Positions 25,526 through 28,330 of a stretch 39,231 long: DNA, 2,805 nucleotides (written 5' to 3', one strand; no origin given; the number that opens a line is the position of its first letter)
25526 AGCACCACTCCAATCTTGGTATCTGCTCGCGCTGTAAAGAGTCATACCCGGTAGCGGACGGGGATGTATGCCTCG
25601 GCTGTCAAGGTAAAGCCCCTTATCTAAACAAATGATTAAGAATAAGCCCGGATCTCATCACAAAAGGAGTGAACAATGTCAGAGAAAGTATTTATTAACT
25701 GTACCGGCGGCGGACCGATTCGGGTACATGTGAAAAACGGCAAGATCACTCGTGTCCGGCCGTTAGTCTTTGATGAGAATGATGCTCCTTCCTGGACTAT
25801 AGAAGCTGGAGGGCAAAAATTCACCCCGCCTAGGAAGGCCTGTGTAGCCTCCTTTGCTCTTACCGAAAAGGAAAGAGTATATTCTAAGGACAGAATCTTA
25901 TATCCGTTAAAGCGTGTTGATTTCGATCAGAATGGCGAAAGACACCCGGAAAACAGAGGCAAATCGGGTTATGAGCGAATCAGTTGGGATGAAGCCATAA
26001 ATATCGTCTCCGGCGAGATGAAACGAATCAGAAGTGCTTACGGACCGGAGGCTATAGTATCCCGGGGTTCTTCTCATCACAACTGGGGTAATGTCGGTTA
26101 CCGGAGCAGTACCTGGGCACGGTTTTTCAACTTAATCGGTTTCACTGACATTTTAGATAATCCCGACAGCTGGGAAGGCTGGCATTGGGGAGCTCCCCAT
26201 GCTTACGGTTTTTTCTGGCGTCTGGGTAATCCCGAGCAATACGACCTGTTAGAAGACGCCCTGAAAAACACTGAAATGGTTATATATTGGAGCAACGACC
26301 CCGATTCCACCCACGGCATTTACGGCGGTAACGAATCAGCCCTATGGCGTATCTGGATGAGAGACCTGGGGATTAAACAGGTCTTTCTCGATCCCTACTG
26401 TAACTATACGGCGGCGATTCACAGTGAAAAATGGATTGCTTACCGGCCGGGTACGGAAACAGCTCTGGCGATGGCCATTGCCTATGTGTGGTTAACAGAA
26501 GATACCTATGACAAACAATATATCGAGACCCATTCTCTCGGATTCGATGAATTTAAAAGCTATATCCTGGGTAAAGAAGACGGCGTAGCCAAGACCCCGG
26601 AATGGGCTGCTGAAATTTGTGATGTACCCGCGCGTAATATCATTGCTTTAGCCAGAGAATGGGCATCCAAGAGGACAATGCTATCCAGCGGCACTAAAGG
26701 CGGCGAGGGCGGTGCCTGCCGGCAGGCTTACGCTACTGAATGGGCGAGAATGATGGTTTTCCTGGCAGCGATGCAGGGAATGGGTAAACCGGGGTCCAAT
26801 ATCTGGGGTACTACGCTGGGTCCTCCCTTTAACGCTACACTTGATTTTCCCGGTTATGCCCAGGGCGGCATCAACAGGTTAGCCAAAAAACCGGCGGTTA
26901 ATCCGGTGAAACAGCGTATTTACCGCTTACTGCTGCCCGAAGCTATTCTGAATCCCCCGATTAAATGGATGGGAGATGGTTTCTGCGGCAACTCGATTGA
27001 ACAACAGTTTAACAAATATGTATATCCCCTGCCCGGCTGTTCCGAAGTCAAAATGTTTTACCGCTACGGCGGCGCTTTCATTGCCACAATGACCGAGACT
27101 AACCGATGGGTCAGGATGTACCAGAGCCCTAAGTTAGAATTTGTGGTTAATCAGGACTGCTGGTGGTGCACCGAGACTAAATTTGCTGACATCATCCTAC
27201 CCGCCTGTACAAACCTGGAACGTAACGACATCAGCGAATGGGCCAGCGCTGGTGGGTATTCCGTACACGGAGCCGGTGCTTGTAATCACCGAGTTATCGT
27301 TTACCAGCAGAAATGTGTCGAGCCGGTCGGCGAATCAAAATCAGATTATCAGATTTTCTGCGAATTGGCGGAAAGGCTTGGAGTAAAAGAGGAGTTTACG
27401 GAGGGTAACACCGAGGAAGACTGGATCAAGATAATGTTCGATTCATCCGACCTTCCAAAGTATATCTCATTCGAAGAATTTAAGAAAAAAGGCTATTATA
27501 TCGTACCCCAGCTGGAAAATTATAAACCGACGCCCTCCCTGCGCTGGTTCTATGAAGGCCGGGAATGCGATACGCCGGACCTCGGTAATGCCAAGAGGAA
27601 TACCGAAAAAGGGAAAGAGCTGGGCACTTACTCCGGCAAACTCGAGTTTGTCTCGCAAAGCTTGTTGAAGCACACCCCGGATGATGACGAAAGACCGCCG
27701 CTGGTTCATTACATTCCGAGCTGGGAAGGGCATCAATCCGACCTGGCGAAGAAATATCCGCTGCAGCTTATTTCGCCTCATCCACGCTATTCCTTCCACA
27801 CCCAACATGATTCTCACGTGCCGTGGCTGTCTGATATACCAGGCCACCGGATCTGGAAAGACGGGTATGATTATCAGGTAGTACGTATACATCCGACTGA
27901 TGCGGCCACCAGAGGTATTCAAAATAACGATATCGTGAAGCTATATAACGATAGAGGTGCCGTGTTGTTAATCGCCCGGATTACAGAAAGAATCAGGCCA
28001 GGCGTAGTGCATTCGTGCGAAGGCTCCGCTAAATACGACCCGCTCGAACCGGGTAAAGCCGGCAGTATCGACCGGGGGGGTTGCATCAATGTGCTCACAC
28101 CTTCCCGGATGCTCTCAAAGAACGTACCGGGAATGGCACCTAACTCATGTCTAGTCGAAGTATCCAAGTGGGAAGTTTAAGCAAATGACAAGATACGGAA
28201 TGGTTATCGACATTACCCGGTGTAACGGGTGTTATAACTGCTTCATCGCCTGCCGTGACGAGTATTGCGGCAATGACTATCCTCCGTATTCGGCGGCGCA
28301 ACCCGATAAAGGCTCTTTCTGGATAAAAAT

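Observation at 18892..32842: One ~14-kb operon fusing a complete phloroglucinol ring-cleavage module to two transhydroxylase-like molybdoenzymes and an ATP-yielding acyl-CoA synthetase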

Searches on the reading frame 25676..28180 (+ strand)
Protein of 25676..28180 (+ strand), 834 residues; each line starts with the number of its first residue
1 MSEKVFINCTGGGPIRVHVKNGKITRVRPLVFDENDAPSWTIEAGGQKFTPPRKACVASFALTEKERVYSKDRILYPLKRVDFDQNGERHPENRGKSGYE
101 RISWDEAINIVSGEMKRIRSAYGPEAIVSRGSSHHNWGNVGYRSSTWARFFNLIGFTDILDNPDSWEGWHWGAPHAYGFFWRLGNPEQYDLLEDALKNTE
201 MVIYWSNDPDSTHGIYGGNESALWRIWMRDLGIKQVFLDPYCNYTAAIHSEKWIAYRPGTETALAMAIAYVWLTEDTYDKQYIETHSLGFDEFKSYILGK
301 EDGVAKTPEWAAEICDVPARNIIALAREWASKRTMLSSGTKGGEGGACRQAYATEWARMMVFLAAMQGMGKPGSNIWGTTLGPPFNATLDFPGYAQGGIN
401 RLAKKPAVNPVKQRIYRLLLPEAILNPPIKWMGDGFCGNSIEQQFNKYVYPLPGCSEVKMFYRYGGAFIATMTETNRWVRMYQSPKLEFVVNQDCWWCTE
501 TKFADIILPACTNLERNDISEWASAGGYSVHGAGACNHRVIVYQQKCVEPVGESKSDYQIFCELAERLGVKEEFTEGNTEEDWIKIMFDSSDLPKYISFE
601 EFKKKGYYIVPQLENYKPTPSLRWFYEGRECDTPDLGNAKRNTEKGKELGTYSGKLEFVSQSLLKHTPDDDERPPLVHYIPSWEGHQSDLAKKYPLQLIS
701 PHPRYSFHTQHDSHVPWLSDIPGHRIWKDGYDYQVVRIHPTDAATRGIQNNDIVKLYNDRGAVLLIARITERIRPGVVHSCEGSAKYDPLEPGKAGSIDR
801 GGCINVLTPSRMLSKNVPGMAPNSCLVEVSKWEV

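Call 3: search_protein_families(library=pfam, proteins=[window:25676-28180:+])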
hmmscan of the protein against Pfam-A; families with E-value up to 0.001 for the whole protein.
window:25676-28180:+ (834 aa): 3 families
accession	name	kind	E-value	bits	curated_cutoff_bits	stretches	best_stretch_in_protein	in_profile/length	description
PF00384.28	Molybdopterin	-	2e-27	96.6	24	1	73-567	1-353/353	Molybdopterin oxidoreductase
PF21423.2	AhtL-like_1st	-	5.9e-23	80.6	27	1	13-65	1-53/55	Pyrogallol hydroxytransferase large subunit-like, domain 1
PF01568.27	Molydop_binding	-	9.4e-20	71.1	26.8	1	696-813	1-97/110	Molydopterin dinucleotide binding domain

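Call 4: search_protein_families(library=ncbifam, proteins=[window:25676-28180:+])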
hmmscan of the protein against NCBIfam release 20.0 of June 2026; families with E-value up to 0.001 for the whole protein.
window:25676-28180:+ (834 aa): 22 families
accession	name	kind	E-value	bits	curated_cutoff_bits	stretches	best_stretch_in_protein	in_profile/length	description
TIGR00509.1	bisC_fam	subfamily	7.2e-116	388.3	1017.55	1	64-832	35-754/772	molybdopterin guanine dinucleotide-containing S/N-oxide reductase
TIGR02166.1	dmsA_ynfE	subfamily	1.6e-113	380.4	777.7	1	6-831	50-793/794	DMSO/selenate family reductase complex A subunit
NF011682.0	PRK15102.1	equivalog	4.1e-91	306.3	909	1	65-833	85-811/829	trimethylamine-N-oxide reductase TorA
TIGR02164.1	torA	equivalog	1.5e-86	291.3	1465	1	65-833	81-807/824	trimethylamine-N-oxide reductase TorA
NF011566.1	PRK14990.1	exception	5.2e-83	279.4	1600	1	6-829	64-811/814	dimethylsulfoxide reductase subunit A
NF041885.1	selenate_YnfE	exception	5.7e-69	232.8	1675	1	7-830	55-803/805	selenate/tellurate reductase subunit YnfE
NF041884.1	selenate_YnfF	exception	1.3e-65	221.8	1650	1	8-831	53-797/798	selenate/tellurate reductase subunit YnfF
NF012032.0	PRK15488.1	equivalog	2.2e-45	154.9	694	2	213-784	205-716/759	thiosulfate reductase PhsA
TIGR01591.1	Fdh-alpha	equivalog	1.3e-43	149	666.25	3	65-334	45-279/672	formate dehydrogenase subunit alpha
TIGR03479.1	DMSO_red_II_alp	subfamily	5.6e-42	143.8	984.75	3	7-284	64-304/913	molybdopterin-dependent oxidoreductase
NF047855.1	AssmNtatRedNasC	equivalog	1.9e-20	72.7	1100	2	236-343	213-313/708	assimilatory nitrate reductase catalytic subunit NasC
NF041714.1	arsenate_red_ArrA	equivalog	7.2e-19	67.4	1600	2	66-557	98-555/848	arsenate respiratory reductase molybdopterin-containing subunit ArrA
TIGR01580.1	narG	equivalog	2.4e-18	65.2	1084.15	2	88-280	146-321/1235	nitrate reductase subunit alpha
NF041783.2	mnquin_red_QrcB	equivalog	1.4e-13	49.9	440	1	93-359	114-354/695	menaquinone reductase molybdopterin-binding-like subunit QrcB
TIGR01706.1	NAPA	equivalog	1.1e-12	47.1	930.55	1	66-287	90-291/830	periplasmic nitrate reductase subunit alpha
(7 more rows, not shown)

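Call 7: search_solved_structures(query=window:25676-28180:+, show_alignments=1)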
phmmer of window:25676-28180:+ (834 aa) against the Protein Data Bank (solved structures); distinct sequences matched with E-value up to 0.001: 37.
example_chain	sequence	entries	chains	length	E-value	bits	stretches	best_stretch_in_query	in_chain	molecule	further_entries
4v4c_A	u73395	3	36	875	1.4e-287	959.5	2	7-401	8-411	Pyrogallol hydroxytransferase large subunit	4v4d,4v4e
1eu1_A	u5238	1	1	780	1.8e-84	287.4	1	66-832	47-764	DIMETHYL SULFOXIDE REDUCTASE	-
7l5i_A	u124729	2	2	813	2.8e-83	283.5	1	65-832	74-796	Trimethylamine-N-oxide reductase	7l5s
1dms_A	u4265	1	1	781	8.4e-79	268.7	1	65-832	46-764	DMSO REDUCTASE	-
1e60_A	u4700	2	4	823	6.2e-77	262.5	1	48-832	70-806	Dimethyl sulfoxide/trimethylamine N-oxide reductase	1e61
1dmr_A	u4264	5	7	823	7.6e-77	262.2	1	48-832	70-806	DMSO REDUCTASE | Dimethyl sulfoxide/trimethylamine N-oxide reductase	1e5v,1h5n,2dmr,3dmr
1e18_A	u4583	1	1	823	8e-77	262.1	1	48-832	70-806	DMSO REDUCTASE.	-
4dmr_A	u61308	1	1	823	3.5e-76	260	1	48-832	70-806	DMSO REDUCTASE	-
9h4t_A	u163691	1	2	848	3.4e-60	207.1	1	66-832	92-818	Trimethylamine-N-oxide reductase 1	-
1tmo_A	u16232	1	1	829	1.4e-59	205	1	67-832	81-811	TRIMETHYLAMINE N-OXIDE REDUCTASE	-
1aa6_A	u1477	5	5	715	3.8e-22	81.2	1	98-375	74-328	FORMATE DEHYDROGENASE H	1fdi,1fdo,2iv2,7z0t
2vpw_A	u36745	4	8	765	5.9e-22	80.6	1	65-333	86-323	THIOSULFATE REDUCTASE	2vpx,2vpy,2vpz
7bkb_D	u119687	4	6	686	4.8e-21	77.6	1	99-301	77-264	Formate dehydrogenase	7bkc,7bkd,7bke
2e7z_A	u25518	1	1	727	1.6e-19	72.5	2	49-156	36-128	Acetylene hydratase Ahy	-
5e7o_A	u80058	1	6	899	3.2e-18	68.2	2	7-283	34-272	DMSO reductase family type II enzyme, molybdopterin subunit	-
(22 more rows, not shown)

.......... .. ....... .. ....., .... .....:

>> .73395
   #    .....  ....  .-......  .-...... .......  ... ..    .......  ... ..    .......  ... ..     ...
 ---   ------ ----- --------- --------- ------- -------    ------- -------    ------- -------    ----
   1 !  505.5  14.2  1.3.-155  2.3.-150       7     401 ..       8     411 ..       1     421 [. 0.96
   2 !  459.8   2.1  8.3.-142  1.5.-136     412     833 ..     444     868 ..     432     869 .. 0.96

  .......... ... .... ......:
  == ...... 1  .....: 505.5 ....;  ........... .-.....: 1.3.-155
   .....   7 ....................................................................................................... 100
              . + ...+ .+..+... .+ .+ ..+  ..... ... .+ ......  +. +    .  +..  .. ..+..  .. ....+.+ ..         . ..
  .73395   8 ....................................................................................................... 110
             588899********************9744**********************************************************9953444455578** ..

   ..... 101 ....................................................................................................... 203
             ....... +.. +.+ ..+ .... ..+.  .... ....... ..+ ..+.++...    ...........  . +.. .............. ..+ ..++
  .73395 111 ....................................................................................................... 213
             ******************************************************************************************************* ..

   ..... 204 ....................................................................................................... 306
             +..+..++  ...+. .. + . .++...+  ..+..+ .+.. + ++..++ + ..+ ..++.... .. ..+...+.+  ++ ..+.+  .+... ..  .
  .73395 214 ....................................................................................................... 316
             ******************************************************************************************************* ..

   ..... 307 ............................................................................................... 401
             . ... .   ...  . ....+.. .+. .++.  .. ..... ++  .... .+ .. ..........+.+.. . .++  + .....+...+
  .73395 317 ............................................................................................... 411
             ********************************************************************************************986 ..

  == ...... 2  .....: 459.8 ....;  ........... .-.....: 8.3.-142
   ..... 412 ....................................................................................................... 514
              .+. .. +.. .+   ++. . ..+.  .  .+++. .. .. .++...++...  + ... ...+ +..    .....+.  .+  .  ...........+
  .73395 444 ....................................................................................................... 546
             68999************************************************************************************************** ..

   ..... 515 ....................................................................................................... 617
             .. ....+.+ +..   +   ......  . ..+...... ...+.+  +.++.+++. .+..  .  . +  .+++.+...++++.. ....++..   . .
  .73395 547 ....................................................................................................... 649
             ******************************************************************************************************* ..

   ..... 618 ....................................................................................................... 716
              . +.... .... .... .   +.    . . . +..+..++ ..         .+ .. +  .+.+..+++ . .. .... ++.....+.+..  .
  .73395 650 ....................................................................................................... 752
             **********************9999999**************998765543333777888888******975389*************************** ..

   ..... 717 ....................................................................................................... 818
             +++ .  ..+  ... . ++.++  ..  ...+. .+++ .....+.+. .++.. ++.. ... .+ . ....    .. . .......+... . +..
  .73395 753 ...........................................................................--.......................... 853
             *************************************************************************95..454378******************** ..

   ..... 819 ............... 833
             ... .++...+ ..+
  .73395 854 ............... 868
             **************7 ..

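Call 14: find_encoding_contigs(protein=window:25676-28180:+, flank=10000, max_places=6)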
Protein window:25676-28180:+ (834 aa): 2 contigs read that carry it; 2 places shown.
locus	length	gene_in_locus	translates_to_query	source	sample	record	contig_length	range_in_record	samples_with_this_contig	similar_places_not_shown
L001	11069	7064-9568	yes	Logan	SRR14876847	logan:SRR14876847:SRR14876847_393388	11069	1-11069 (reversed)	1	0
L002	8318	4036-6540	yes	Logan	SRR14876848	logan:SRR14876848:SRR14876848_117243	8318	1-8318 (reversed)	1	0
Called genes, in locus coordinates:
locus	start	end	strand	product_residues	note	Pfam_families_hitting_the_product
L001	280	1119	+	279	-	PF05853:BKACE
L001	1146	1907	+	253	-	PF04199:Cyclase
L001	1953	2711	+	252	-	PF00106:adh_short, PF01488:Shikimate_DH (weak), PF03807:F420_oxidored (weak), PF07991:KARI_N (weak), PF08659:KR, PF03435:Sacchrp_dh_NADP (weak), PF13561:adh_short_C2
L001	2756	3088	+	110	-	PF07883:Cupin_2, PF05899:Cupin_3 (weak)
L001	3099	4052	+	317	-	PF02737:3HCDH_N, PF03446:NAD_binding_2 (weak), PF00725:3HCDH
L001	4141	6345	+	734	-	PF02629:CoA_binding, PF13380:CoA_binding_2, PF13607:Succ_CoA_lig, PF19045:Ligase_CoA_2 (weak), PF13549:ATP-grasp_5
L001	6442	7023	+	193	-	PF02663:FmdE, PF23475:zf-Tbcl_FmdE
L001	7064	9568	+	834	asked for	PF21423:AhtL-like_1st, PF00384:Molybdopterin, PF01568:Molydop_binding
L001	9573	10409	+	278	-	PF13247:Fer4_11, PF13620:CarboxypepD_reg, PF13715:CarbopepD_reg_2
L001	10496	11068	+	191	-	?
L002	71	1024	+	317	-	PF02737:3HCDH_N, PF03446:NAD_binding_2 (weak), PF00725:3HCDH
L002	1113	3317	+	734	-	PF02629:CoA_binding, PF13380:CoA_binding_2, PF13607:Succ_CoA_lig, PF19045:Ligase_CoA_2 (weak), PF13549:ATP-grasp_5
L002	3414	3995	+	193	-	PF02663:FmdE, PF23475:zf-Tbcl_FmdE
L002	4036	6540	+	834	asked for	PF21423:AhtL-like_1st, PF00384:Molybdopterin, PF01568:Molydop_binding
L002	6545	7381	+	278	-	PF13247:Fer4_11, PF13620:CarboxypepD_reg, PF13715:CarbopepD_reg_2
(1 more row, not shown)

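Call 16: find_related_loci(query=window:25676-28180:+, collection=genome_contigs, flank=10000)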
Query window:25676-28180:+ (834 aa) in genome_contigs; peptide patterns used: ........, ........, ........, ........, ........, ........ (x = any residue, [..] = any of these).
600 stretches matched a pattern (row limit reached: there are more); 592 encode a relative of the query (tblastn E <= 1e-3); the best 80 are kept; 80 distinct loci.
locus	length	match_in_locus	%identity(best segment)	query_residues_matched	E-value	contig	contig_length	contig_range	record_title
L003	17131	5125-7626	100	1-834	0e+0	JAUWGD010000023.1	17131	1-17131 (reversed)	MAG: Dehalococcoidales bacterium isolate CSMAG_2233 CSMAG_2233_k141_1097336_length_17131_cov_11.3692, whole genome shotg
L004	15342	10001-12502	97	1-834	0e+0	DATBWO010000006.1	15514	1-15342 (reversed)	MAG TPA_asm: Dehalococcoidia bacterium isolate SMAG_U7543 k141_2027285, whole genome shotgun sequence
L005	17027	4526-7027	91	1-834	0e+0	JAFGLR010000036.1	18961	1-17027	MAG: Dehalococcoidales bacterium isolate Zod_Metabat.409 k87_2021650, whole genome shotgun sequence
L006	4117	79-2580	77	1-834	0e+0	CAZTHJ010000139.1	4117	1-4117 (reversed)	MAG TPA_asm: uncultured Dehalococcoidales bacterium isolate SRP080215_co1_65 genome assembly, contig: NODE_47083_length_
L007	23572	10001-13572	76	1-833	0e+0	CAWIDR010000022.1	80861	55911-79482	MAG: uncultured Thermoleophilia bacterium isolate MFD05442.bin.2.93 genome assembly, contig: contig_32869, whole genome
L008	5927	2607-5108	73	3-833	0e+0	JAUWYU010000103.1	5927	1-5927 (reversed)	MAG: Dehalococcoidia bacterium isolate CSMAG_2718 CSMAG_2718_k141_821253_length_5927_cov_10.0000, whole genome shotgun s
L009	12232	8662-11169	72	1-833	0e+0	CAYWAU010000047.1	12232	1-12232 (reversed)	MAG TPA_asm: uncultured Dehalococcoidaceae bacterium isolate binchicken_co100_127 genome assembly, contig: NODE_8334_len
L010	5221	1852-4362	72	1-834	0e+0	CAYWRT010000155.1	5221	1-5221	MAG TPA_asm: uncultured Dehalococcoidaceae bacterium isolate SRP214966_co4_508 genome assembly, contig: NODE_23728_lengt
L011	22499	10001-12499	73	1-833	0e+0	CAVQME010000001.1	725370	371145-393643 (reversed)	MAG: uncultured Actinomycetes bacterium isolate MFD00032.bin.1.257 genome assembly, contig: contig_14562, whole genome s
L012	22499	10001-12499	73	1-833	0e+0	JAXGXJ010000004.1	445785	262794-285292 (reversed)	MAG: Thermoleophilia bacterium isolate AnMBR.bin488 bin488_4, whole genome shotgun sequence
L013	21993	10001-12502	72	3-833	0e+0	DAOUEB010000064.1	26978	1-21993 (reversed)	MAG TPA_asm: Dehalococcoidales bacterium isolate N3_157 k131_2086449, whole genome shotgun sequence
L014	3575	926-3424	71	3-832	0e+0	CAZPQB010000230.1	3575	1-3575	MAG TPA_asm: uncultured Dehalococcoidaceae bacterium isolate SRP214966_co4_72 genome assembly, contig: NODE_46063_length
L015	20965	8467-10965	71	2-834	0e+0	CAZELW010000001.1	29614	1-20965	MAG TPA_asm: uncultured Dehalococcoidales bacterium isolate binchicken_co43_302 genome assembly, contig: NODE_2506_lengt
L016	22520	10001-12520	72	1-832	0e+0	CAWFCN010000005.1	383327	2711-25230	MAG: uncultured Actinomycetes bacterium isolate MFD04716.bin.1.353 genome assembly, contig: contig_26317, whole genome s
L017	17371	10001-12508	71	1-833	0e+0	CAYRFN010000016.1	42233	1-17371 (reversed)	MAG TPA_asm: uncultured Desulfobacteraceae bacterium isolate SRP323688_co1_105 genome assembly, contig: NODE_1690_length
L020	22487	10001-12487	72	3-832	0e+0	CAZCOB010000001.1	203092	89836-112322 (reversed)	MAG TPA_asm: uncultured Dehalococcoidaceae bacterium isolate binchicken_co100_344 genome assembly, contig: NODE_30_lengt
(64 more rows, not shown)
